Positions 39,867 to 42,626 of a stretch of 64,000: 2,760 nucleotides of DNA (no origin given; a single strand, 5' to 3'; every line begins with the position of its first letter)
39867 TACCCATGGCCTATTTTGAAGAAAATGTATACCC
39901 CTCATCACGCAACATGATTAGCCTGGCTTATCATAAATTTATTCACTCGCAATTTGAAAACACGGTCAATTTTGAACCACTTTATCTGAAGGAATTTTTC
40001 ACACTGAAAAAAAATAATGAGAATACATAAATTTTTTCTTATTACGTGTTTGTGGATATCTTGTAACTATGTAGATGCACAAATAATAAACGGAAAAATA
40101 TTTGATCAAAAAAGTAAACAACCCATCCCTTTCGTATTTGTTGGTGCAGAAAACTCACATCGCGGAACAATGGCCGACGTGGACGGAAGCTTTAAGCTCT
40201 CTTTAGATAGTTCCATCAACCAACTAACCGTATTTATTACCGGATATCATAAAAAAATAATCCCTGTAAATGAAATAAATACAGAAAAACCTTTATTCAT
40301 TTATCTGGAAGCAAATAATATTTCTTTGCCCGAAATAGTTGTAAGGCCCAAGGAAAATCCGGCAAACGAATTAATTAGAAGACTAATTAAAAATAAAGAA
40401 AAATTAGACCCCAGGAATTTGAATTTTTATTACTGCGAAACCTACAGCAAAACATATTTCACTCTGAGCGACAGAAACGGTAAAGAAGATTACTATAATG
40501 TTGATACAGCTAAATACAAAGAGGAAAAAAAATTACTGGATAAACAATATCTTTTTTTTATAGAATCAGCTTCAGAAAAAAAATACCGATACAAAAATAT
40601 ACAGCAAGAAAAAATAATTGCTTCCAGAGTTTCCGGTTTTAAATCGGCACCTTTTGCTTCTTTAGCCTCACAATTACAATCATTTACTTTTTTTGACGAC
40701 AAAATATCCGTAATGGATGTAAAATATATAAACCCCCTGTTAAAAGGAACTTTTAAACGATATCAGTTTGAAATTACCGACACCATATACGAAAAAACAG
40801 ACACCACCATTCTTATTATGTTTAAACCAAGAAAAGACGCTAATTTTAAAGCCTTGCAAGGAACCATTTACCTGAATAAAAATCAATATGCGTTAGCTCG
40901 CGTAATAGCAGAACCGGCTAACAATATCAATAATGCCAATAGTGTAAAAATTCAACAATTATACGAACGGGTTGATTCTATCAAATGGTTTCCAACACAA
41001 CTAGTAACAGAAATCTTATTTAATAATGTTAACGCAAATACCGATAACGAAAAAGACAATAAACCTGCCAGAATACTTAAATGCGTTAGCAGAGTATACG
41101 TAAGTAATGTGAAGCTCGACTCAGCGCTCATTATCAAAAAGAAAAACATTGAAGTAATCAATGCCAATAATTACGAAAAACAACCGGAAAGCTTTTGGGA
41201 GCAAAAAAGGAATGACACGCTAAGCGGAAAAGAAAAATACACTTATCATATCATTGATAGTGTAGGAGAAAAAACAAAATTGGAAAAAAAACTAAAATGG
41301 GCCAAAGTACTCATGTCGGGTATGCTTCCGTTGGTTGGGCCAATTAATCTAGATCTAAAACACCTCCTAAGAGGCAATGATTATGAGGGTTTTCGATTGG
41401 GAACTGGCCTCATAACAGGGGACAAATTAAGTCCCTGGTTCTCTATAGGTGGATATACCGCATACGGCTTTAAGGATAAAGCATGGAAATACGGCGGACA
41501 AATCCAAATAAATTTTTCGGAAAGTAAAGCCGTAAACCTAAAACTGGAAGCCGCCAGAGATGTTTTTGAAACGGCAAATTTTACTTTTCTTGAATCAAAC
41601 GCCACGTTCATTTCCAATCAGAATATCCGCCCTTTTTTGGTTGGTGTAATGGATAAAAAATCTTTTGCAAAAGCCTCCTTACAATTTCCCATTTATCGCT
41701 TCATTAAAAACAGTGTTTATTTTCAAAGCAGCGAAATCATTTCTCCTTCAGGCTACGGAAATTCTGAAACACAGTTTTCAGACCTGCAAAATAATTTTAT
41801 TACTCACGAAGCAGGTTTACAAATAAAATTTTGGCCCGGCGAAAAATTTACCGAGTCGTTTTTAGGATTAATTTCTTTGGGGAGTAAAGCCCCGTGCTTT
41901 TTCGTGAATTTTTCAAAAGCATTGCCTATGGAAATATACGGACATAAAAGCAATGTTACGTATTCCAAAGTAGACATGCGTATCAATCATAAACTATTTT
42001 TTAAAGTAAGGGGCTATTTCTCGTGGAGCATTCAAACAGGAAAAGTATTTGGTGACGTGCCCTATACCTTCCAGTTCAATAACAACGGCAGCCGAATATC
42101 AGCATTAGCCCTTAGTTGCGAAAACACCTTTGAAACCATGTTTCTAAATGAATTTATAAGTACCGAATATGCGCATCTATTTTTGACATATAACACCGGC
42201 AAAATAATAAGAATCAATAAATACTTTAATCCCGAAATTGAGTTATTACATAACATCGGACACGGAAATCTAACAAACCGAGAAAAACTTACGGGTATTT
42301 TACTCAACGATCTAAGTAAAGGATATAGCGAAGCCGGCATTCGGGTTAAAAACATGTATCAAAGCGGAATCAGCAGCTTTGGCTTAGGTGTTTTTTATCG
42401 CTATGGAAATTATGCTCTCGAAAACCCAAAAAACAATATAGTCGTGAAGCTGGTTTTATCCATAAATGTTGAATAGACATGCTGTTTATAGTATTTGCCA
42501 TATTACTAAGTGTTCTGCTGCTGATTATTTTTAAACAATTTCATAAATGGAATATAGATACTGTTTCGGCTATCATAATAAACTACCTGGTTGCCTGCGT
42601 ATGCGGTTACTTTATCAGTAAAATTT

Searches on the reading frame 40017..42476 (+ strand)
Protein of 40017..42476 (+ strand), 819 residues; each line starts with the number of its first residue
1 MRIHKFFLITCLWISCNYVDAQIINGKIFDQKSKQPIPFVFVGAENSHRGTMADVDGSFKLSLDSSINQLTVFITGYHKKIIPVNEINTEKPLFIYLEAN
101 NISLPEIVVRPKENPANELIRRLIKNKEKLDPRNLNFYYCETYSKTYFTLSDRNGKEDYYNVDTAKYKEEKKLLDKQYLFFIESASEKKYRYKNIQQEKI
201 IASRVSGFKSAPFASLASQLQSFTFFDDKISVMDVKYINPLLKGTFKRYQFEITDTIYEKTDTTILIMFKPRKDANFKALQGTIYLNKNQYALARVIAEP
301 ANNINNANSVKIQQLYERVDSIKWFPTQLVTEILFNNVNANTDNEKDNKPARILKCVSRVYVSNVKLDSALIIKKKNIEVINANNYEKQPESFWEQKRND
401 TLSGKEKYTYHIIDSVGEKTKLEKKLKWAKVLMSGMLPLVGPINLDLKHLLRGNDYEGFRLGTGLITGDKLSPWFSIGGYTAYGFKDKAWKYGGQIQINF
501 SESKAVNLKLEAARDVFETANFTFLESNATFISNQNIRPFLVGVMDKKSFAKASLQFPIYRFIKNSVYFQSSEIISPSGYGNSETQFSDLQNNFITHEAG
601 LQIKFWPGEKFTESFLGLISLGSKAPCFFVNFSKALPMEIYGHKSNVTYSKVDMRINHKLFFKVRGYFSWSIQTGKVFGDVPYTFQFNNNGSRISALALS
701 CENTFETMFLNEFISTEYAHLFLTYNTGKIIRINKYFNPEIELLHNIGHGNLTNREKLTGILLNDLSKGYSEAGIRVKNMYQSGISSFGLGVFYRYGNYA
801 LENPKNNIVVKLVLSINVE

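Call 47: find_encoding_contigs(protein=window:40017-42476:+, flank=10000, max_places=1)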
Protein window:40017-42476:+ (819 aa): 3 contigs read that carry it; 1 place shown.
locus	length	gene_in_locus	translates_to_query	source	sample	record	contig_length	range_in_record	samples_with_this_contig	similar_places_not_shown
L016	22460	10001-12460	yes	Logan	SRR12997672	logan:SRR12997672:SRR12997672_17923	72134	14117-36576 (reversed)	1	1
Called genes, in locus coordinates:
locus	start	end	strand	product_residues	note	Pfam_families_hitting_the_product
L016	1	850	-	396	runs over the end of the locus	PF08442:ATP-grasp_2, PF24948:Citrate_synth_N, PF00549:Ligase_CoA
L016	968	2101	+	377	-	PF00092:VWA, PF13519:VWA_2, PF13768:VWA_3 (weak)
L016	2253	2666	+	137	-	PF01641:SelR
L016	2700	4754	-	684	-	PF13424:TPR_12, PF00515:TPR_1 (weak), PF13424:TPR_12, PF00515:TPR_1, PF07719:TPR_2 (weak), PF13181:TPR_8 (weak), PF13424:TPR_12, PF07228:SpoIIE, +7 more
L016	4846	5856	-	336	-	-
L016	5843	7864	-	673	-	PF03190:Thioredox_DsbH, PF13098:Thioredoxin_2 (weak), PF13899:Thioredoxin_7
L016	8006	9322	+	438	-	PF25917:BSH_RND, PF25973:BSH_CzcB (weak), PF25885:HH_EMRA (weak), PF25876:HH_MFP_RND, PF25990:Beta-barrel_YknX, PF26002:Beta-barrel_AprE (weak), PF25975:CzcB_C (weak), PF25989:YknX_C, +1 more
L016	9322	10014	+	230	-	PF00814:TsaD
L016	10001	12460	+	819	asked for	PF13715:CarbopepD_reg_2, PF18939:DUF5686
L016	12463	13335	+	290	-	PF00892:EamA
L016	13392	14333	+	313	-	PF05343:Peptidase_M42, PF01546:Peptidase_M20 (weak)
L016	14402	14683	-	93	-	PF00216:Bac_DNA_binding, PF18291:HU-HIG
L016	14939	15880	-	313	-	PF00551:Formyl_trans_N, PF02911:Formyl_trans_C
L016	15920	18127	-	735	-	PF19313:DUF5916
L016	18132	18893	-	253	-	-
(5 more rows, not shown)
